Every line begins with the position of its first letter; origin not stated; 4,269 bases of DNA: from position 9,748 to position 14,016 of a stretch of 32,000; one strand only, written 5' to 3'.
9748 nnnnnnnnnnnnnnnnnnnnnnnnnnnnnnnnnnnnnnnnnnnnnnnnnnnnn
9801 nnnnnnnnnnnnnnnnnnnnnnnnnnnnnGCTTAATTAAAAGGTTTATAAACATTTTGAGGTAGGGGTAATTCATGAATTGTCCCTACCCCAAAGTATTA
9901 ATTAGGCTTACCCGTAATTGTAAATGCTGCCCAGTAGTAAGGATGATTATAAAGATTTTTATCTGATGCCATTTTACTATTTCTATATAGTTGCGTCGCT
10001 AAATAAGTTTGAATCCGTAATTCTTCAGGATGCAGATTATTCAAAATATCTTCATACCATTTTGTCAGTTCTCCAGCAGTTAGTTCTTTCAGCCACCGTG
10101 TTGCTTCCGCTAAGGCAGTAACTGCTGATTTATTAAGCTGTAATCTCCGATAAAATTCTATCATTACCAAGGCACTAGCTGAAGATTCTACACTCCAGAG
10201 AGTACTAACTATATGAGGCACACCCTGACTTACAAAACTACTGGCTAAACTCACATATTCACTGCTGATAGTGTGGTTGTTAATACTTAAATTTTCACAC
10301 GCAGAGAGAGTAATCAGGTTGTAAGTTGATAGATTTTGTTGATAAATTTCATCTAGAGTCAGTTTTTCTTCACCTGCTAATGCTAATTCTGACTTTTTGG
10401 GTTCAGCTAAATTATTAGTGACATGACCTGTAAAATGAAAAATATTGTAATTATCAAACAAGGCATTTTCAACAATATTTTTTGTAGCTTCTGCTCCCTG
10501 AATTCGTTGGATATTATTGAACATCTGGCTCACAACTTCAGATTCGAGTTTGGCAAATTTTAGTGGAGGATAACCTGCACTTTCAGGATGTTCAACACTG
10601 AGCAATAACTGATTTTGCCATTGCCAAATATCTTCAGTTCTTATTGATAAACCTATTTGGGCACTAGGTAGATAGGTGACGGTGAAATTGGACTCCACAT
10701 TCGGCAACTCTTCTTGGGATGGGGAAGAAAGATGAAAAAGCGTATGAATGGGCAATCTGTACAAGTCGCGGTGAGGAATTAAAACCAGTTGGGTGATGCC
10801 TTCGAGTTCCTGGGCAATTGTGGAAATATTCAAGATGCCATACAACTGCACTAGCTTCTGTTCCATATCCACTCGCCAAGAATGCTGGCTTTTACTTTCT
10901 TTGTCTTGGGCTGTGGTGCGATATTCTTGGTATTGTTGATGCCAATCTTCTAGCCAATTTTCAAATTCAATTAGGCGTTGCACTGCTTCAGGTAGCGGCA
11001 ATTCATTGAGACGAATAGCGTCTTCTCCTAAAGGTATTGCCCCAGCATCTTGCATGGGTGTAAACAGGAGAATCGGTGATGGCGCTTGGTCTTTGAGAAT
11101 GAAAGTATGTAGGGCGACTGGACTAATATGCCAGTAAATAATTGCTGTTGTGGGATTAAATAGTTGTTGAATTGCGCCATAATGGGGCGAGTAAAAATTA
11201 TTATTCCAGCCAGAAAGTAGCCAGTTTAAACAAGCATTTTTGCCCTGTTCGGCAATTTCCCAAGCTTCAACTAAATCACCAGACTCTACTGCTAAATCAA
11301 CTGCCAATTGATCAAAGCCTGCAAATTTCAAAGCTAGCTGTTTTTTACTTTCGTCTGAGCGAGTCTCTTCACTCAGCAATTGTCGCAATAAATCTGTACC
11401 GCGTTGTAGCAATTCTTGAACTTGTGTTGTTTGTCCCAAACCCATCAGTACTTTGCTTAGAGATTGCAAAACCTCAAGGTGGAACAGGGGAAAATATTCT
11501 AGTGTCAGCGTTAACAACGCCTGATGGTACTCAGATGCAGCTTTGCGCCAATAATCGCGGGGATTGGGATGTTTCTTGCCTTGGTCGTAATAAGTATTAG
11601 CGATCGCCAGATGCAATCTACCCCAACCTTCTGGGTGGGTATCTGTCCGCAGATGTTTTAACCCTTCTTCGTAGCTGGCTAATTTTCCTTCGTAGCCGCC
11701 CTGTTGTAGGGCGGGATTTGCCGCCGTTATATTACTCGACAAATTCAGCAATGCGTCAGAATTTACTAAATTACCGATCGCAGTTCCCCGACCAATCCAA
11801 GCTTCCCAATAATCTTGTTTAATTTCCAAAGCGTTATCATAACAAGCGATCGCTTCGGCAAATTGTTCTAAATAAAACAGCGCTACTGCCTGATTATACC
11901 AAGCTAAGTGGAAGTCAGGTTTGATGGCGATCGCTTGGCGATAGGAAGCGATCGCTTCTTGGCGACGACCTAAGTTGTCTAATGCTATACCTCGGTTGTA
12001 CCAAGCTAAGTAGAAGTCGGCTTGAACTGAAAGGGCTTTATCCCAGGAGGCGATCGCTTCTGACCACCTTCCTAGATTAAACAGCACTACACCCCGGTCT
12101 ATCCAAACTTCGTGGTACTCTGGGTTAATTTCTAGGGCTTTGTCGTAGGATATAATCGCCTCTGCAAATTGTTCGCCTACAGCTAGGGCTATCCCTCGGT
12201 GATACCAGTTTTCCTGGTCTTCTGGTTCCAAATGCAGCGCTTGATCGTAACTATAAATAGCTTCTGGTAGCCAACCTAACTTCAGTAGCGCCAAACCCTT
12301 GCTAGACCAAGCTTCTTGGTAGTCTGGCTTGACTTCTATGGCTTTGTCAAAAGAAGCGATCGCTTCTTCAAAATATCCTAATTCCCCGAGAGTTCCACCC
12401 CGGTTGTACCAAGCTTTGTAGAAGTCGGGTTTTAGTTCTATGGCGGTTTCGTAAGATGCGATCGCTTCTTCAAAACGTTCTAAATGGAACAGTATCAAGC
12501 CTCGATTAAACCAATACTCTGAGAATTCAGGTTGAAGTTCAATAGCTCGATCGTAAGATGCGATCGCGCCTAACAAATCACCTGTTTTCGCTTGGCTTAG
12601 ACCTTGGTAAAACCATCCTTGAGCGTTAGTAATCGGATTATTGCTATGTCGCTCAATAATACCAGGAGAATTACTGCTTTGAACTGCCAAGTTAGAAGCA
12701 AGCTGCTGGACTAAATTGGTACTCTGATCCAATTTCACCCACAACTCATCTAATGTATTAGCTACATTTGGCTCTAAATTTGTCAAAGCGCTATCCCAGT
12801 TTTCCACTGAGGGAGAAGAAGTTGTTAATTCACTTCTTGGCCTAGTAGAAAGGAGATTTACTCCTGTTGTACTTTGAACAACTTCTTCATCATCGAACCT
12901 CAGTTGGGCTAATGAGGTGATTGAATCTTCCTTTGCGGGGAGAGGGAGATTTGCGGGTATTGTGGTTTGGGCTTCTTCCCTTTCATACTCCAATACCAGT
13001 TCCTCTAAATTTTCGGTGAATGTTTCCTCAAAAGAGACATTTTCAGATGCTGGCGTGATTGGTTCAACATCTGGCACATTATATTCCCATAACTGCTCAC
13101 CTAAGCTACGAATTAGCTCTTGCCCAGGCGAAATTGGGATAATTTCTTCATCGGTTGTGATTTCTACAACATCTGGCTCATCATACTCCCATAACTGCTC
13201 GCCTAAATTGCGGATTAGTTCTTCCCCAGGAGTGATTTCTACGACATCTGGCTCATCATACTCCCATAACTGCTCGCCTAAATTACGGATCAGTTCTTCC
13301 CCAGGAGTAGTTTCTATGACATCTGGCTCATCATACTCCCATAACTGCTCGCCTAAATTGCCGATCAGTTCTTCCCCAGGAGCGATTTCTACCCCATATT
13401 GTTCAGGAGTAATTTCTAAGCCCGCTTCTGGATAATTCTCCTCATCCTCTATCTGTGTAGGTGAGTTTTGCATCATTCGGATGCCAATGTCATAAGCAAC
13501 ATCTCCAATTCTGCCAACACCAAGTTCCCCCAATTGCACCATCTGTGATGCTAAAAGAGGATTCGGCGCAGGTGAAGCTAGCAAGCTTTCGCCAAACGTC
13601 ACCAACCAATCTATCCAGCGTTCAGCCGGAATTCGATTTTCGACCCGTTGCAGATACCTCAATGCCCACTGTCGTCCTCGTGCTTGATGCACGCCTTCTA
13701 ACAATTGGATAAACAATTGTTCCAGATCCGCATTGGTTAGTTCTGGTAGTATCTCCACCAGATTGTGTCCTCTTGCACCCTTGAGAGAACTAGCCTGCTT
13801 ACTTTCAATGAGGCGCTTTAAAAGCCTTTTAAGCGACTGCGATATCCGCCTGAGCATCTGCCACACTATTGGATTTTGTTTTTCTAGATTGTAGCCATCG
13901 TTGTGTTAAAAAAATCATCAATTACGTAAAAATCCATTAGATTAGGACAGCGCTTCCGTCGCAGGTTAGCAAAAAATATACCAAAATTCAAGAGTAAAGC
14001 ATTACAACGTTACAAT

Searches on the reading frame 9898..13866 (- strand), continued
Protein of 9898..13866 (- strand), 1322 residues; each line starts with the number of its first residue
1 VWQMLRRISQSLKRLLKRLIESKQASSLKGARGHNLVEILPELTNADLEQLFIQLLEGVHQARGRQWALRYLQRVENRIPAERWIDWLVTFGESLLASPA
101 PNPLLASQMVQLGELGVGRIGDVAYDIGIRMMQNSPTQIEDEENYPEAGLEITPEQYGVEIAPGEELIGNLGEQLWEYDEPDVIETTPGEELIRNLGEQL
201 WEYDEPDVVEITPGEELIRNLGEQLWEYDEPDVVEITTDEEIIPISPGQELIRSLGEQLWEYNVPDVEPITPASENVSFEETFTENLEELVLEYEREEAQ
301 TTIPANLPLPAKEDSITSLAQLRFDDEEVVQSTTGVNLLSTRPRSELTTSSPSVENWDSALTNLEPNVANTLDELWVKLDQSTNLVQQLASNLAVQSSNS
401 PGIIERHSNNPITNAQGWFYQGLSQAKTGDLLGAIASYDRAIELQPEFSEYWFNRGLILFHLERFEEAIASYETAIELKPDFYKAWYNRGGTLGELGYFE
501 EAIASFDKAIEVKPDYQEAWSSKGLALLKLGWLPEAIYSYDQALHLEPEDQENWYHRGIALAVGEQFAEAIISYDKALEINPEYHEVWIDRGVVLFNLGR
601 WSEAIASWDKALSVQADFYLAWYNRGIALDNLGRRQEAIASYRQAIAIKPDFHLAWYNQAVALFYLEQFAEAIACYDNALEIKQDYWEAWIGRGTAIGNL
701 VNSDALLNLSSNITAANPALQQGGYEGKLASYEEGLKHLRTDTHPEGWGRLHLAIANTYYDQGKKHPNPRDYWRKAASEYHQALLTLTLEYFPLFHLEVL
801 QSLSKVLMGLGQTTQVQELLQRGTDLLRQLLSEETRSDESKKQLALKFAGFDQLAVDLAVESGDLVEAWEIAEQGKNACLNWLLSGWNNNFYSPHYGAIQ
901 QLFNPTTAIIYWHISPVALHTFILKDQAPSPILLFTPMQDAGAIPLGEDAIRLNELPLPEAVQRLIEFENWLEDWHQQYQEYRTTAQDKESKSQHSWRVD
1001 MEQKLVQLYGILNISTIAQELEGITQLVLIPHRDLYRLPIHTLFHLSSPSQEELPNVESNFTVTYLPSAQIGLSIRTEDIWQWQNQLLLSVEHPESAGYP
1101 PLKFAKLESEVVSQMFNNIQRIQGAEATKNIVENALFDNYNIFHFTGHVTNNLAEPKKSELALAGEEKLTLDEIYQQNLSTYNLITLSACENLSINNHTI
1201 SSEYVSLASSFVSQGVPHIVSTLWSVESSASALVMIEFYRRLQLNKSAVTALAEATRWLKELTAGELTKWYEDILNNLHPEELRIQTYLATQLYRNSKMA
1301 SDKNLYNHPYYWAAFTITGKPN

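Call 51: find_encoding_contigs(protein=P0337, flank=5000, max_places=3)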
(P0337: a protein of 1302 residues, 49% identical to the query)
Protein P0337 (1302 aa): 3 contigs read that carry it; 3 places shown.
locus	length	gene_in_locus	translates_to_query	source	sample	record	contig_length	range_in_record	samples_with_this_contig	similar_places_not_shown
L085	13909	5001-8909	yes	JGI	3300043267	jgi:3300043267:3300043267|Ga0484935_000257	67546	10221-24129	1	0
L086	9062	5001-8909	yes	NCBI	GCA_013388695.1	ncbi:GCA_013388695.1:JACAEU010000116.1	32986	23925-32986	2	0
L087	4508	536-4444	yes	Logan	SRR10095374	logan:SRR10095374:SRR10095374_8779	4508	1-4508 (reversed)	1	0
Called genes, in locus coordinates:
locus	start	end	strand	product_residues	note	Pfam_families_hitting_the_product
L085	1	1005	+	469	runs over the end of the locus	PF13506:Glyco_transf_21, PF00535:Glycos_transf_2, PF13641:Glyco_tranf_2_3, PF13632:Glyco_trans_2_3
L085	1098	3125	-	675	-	PF05496:RuvB_N (faint), PF13177:DNA_pol3_delta2, PF00004:AAA, PF13401:AAA_22, PF22608:DNAX_ATPase_lid, PF12169:DNA_pol3_gamma3, PF23007:DnaA_N-like_STI (weak)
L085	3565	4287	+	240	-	-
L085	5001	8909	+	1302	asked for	PF13432:TPR_16, PF00515:TPR_1, PF07719:TPR_2, PF13414:TPR_11, PF13432:TPR_16, PF13432:TPR_16, PF00515:TPR_1, PF13414:TPR_11, +33 more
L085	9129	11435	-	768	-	PF19991:HMA_2, PF00122:E1-E2_ATPase, PF00702:Hydrolase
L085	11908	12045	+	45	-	PF04023:FeoA (weak)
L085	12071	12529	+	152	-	PF00730:HhH-GPD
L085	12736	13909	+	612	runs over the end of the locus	PF07705:CARDB, PF00082:Peptidase_S8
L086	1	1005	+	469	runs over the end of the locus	PF13506:Glyco_transf_21, PF00535:Glycos_transf_2, PF13641:Glyco_tranf_2_3, PF13632:Glyco_trans_2_3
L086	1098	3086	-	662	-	PF05496:RuvB_N (faint), PF13177:DNA_pol3_delta2, PF00004:AAA, PF13401:AAA_22, PF22608:DNAX_ATPase_lid, PF12169:DNA_pol3_gamma3, PF23007:DnaA_N-like_STI (weak)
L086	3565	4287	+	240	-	-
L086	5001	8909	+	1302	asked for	PF13432:TPR_16, PF00515:TPR_1, PF07719:TPR_2, PF13414:TPR_11, PF13432:TPR_16, PF13432:TPR_16, PF00515:TPR_1, PF13414:TPR_11, +33 more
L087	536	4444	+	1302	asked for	PF13432:TPR_16, PF00515:TPR_1, PF07719:TPR_2, PF13414:TPR_11, PF13432:TPR_16, PF13432:TPR_16, PF00515:TPR_1, PF13414:TPR_11, +33 more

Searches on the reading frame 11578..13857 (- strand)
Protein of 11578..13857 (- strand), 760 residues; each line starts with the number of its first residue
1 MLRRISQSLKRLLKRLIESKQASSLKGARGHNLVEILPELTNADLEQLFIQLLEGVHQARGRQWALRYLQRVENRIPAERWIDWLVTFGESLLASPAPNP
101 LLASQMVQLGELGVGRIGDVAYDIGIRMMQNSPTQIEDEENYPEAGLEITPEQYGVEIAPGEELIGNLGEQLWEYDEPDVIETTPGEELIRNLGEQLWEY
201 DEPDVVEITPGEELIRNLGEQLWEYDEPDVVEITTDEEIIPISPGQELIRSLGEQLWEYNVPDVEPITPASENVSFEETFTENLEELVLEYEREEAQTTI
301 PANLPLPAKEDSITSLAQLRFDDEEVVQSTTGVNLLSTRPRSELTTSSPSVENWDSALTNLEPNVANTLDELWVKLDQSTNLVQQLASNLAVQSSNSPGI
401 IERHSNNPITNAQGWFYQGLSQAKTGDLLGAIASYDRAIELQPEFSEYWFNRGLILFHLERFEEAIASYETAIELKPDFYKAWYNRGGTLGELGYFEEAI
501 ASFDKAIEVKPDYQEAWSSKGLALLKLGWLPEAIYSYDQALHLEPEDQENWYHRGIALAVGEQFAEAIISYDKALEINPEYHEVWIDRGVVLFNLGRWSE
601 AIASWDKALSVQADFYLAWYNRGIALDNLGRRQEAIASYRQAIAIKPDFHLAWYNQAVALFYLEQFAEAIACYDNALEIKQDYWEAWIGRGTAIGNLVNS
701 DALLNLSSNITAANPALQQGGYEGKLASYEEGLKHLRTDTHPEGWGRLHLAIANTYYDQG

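Call 63: predict_structure(alignment_id=A6)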
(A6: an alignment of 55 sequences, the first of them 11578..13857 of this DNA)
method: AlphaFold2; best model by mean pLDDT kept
length: 760 residues; sequences in the alignment: 55
mean_pLDDT: 67.2   pTM: 0.52
mean pLDDT of the five models: 67.2, 67.1, 66.6, 65.1, 64.2
residues with pLDDT >= 90: 316; 70-90: 127; 50-70: 24; < 50: 293
segments of 3 or more residues with pLDDT < 50: 18-37, 135-405
pLDDT, mean of each block of 10 residues (from residue 1): 57 52 28 43 84 79 81 76 87 80 85 83 86 50 38 40 32 29 32 26 26 31 28 27 29 28 27 31 31 29 31 25 31 27 25 25 27 33 36 30 58 93 94 96 96 96 97 97 97 96 98 97 95 98 96 96 96 97 94 95 97 93 95 97 96 97 94 96 96 87 76 87 93 92 94 92
secondary structure, 60 per line:
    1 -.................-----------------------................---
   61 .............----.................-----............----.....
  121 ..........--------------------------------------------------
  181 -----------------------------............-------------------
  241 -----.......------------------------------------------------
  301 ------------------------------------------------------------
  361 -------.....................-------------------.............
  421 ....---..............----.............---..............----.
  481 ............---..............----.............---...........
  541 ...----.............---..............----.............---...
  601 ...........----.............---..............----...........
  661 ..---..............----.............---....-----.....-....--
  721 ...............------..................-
elements in order (helices of 4 or more, strands of 3 or more residues): H2-18 H42-57 H61-73 H78-94 H100-111 H116-130 H210-221 H246-252 H368-388 H408-424 H428-441 H446-458 H462-475 H480-492 H496-509 H514-526 H530-543 H548-560 H564-577 H582-594 H598-611 H616-628 H632-645 H650-662 H666-679 H684-696 H700-703 H709-713 H715-718 H721-735 H742-759

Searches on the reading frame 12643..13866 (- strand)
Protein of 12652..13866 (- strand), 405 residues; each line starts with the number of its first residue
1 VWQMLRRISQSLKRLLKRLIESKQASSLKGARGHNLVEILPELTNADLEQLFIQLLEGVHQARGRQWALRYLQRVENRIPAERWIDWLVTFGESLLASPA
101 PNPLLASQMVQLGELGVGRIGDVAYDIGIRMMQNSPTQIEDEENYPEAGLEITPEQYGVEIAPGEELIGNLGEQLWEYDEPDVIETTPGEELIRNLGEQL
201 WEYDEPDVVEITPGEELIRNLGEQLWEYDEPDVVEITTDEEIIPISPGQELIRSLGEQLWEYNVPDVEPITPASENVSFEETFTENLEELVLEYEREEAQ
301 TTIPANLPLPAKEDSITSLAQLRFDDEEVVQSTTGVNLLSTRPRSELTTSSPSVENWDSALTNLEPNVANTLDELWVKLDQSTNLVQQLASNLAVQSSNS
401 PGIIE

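Call 10: search_protein_families(library=ncbifam, proteins=[window:12652-13866:-], max_evalue=1)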
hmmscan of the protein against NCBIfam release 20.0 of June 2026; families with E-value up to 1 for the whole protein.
window:12652-13866:- (405 aa): 2 families
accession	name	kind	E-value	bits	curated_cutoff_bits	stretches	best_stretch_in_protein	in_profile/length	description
NF040655.1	MtaC_Meth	equivalog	0.022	13.8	420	0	151-186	19-54/253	methanol--corrinoid protein MtaC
NF052440.1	TransRegGNTRPSEAE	equivalog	0.064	12.3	400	1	5-62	37-88/333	HTH-type transcriptional regulator GntR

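Call 66: search_protein_families(library=pfam, proteins=[window:12643-13857:-], max_evalue=10)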
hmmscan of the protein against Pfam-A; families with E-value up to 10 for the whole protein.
window:12643-13857:- (405 aa): 0 families
